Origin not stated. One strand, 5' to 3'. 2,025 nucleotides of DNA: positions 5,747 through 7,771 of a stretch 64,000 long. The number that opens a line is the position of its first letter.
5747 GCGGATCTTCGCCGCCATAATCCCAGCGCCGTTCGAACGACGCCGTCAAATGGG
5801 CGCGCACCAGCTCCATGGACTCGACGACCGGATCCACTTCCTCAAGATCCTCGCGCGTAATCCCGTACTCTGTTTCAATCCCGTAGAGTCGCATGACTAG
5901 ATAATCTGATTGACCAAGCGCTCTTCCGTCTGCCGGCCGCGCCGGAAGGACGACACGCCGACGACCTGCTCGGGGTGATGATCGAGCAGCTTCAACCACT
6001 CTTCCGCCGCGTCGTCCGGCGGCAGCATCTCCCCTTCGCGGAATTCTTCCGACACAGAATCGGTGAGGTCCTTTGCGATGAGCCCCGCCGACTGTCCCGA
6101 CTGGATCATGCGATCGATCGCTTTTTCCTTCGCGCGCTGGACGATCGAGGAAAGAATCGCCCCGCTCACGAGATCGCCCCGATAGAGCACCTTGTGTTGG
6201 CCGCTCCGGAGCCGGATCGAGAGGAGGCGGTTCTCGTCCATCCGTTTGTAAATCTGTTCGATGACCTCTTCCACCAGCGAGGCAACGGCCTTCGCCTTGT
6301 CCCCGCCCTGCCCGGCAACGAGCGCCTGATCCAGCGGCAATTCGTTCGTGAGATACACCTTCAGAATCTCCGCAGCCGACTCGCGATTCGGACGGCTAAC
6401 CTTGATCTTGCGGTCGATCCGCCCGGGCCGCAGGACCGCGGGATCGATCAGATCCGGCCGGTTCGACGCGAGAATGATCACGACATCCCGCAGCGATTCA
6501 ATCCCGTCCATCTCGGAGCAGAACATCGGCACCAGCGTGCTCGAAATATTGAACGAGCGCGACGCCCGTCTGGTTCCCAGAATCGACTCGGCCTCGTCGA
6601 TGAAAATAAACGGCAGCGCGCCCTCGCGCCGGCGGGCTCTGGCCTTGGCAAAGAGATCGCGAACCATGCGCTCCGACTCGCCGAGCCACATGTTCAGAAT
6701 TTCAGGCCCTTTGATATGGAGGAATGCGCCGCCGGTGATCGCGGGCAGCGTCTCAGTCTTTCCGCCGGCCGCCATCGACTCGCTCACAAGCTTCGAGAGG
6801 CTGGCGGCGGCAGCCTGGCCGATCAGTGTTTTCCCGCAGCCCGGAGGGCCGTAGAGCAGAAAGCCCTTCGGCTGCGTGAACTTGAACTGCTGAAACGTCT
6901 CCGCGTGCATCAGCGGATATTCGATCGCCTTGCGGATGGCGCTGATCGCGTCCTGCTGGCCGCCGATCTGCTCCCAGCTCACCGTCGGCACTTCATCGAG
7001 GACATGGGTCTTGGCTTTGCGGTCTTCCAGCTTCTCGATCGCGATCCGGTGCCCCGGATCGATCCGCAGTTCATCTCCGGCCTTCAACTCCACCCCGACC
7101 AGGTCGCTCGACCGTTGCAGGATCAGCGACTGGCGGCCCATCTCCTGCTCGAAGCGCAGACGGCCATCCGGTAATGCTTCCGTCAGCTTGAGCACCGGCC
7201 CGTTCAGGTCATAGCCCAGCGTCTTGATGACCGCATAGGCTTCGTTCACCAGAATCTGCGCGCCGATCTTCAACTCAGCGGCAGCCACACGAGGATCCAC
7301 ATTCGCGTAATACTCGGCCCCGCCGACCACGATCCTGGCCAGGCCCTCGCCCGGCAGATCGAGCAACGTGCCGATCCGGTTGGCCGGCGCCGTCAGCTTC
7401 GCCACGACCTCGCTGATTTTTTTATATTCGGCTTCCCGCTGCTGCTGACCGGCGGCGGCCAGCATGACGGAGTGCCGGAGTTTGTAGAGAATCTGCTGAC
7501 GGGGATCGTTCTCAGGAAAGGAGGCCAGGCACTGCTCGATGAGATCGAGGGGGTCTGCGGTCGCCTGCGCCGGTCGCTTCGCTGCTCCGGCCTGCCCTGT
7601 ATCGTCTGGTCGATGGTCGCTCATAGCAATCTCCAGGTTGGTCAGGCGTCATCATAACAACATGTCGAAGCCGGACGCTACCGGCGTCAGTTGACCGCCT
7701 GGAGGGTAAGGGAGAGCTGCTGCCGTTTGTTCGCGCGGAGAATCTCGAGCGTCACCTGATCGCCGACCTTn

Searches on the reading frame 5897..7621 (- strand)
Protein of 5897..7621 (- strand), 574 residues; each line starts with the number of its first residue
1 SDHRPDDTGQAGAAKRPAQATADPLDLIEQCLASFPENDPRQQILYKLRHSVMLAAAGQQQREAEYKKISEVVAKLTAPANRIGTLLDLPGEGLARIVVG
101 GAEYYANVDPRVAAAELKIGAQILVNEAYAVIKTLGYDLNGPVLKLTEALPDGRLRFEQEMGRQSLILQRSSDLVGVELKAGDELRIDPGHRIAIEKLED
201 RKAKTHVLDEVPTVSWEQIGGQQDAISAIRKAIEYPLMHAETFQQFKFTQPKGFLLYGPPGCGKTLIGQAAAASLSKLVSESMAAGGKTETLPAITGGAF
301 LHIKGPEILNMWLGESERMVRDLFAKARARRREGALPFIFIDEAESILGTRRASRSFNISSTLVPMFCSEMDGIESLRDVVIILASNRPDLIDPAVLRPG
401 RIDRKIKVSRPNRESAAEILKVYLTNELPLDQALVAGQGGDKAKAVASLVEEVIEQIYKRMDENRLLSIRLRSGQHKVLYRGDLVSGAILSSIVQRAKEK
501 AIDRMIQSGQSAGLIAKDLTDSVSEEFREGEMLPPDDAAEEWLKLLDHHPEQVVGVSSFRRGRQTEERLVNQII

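Call 34: search_protein_families(library=pfam, proteins=[window:5897-7621:-], max_evalue=0.001)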
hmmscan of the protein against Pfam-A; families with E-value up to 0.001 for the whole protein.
window:5897-7621:- (574 aa): 3 families
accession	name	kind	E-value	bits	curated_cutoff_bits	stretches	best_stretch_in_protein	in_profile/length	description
PF00004.35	AAA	-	2.2e-29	103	21.2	1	255-409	2-130/131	ATPase family associated with various cellular activities (AAA)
PF17758.7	Prot_ATP_ID_OB_N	-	1.7e-15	56.9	23.4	1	82-142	1-62/62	Proteasomal ATPase OB N-terminal domain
PF16450.11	Prot_ATP_ID_OB_C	-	1.8e-10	40.9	23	1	143-199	1-56/56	Proteasomal ATPase OB C-terminal domain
